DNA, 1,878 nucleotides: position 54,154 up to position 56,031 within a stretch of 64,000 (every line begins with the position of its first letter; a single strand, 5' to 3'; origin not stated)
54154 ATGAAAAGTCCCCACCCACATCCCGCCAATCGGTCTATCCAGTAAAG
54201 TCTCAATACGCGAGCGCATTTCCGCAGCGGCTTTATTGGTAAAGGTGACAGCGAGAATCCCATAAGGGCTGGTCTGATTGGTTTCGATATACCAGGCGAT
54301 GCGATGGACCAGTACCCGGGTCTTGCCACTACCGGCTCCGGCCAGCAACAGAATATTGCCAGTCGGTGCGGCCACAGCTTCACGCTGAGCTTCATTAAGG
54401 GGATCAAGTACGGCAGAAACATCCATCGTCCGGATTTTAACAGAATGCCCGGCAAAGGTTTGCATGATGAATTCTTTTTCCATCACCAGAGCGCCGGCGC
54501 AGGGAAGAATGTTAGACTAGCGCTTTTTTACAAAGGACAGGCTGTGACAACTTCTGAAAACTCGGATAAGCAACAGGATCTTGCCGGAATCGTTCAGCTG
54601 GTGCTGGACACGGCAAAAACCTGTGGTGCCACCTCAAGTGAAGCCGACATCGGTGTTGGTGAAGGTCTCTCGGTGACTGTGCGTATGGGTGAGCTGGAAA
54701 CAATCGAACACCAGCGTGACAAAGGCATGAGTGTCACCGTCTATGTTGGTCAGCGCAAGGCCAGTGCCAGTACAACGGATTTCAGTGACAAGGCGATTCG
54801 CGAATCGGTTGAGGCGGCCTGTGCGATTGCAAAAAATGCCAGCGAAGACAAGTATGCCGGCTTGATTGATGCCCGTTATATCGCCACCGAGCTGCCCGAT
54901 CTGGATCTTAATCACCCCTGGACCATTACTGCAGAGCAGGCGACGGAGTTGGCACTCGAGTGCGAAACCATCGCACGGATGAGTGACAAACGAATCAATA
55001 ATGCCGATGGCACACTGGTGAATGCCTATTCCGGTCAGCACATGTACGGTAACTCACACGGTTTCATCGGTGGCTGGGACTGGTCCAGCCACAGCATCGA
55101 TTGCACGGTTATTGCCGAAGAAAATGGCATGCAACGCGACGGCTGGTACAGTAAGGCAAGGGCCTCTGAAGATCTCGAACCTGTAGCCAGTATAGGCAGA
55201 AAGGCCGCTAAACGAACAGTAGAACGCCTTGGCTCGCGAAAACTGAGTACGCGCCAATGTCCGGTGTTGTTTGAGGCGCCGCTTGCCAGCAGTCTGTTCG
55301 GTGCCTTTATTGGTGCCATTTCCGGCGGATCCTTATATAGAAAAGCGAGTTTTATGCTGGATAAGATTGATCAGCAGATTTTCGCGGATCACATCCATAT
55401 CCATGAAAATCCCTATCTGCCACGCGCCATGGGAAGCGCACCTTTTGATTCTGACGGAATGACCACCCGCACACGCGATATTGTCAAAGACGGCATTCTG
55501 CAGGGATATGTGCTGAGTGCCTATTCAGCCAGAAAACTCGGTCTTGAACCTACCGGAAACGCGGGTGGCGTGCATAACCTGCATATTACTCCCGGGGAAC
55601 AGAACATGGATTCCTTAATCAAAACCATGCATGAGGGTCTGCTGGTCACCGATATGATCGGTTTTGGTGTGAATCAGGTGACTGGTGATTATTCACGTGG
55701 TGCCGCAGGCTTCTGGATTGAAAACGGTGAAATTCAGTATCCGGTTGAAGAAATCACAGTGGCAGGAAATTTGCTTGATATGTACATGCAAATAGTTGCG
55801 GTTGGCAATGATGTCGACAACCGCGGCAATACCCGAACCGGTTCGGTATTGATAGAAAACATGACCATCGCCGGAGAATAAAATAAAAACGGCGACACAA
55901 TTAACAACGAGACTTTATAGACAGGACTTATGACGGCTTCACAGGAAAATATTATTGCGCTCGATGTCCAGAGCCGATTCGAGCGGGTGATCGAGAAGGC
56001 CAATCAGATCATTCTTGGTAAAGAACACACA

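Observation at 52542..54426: uvrD (DNA helicase II) appears inactivated by a ~300-bp internal deletion plus frame change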

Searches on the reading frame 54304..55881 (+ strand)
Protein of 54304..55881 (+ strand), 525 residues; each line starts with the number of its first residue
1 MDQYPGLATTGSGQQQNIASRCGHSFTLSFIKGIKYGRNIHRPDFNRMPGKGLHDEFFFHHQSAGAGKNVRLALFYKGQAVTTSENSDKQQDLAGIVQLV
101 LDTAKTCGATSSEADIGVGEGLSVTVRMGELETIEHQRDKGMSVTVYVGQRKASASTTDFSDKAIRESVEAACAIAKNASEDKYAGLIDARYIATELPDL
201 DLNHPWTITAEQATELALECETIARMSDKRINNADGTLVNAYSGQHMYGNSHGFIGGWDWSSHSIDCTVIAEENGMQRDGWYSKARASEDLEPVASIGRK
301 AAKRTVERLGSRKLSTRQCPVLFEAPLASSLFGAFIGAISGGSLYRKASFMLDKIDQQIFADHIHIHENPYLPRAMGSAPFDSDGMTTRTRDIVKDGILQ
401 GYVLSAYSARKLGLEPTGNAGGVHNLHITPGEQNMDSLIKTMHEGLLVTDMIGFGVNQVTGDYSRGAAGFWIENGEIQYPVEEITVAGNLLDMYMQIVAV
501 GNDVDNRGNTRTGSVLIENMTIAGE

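Call 18: search_protein_families(library=pfam, proteins=[window:54304-55881:+])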
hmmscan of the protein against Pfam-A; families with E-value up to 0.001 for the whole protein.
window:54304-55881:+ (525 aa): 3 families
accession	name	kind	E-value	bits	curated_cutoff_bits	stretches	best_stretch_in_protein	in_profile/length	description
PF19289.4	PmbA_TldD_3rd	-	2.6e-75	252.8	22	1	316-524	1-220/220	PmbA/TldA metallopeptidase C-terminal domain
PF19290.4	PmbA_TldD_2nd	-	5.9e-19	69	20.9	1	204-309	2-109/109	PmbA/TldA metallopeptidase central domain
PF01523.21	PmbA_TldD_1st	-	1.1e-13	51.5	20.9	1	119-176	8-65/65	PmbA/TldA metallopeptidase domain 1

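Call 85: find_encoding_contigs(protein=window:54544-55878:+, flank=6000, max_places=10)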
Protein window:54544-55878:+ (445 aa): 1 contig read that carries it; 1 place shown.
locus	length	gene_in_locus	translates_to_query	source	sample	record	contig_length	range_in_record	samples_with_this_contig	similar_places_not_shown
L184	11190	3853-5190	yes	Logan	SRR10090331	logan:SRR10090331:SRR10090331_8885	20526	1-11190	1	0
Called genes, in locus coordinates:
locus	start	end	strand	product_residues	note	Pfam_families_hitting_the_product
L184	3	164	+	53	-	?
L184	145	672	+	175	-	PF00034:Cytochrom_C, PF13442:Cytochrome_CBB3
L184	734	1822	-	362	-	PF03480:DctP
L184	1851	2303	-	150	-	PF13361:UvrD_C (weak), PF21196:PcrA_UvrD_tudor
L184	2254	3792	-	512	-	PF00580:UvrD-helicase, PF13604:AAA_30 (faint), PF13245:AAA_19, PF13361:UvrD_C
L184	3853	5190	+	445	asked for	PF01523:PmbA_TldD_1st, PF19290:PmbA_TldD_2nd, PF19289:PmbA_TldD_3rd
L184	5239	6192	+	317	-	PF20030:bpMoxR (weak), PF05496:RuvB_N (weak), PF00004:AAA (weak), PF07726:AAA_3, PF07728:AAA_5, PF17863:AAA_lid_2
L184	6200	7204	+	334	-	PF01882:DUF58 (faint)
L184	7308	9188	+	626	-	PF11992:TgpA_N, PF01841:Transglut_core, PF13559:DUF4129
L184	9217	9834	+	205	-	PF13489:Methyltransf_23, PF01209:Ubie_methyltran, PF13847:Methyltransf_31, PF08241:Methyltransf_11, PF08242:Methyltransf_12, PF13649:Methyltransf_25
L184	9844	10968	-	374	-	PF13428:TPR_14 (faint), PF13424:TPR_12, PF13432:TPR_16 (faint), PF17874:TPR_MalT (faint), PF24885:TPR_NPHP3 (faint), PF13374:TPR_10 (weak), PF13424:TPR_12, PF03544:TonB_C, +3 more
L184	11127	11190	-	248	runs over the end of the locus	PF00899:ThiF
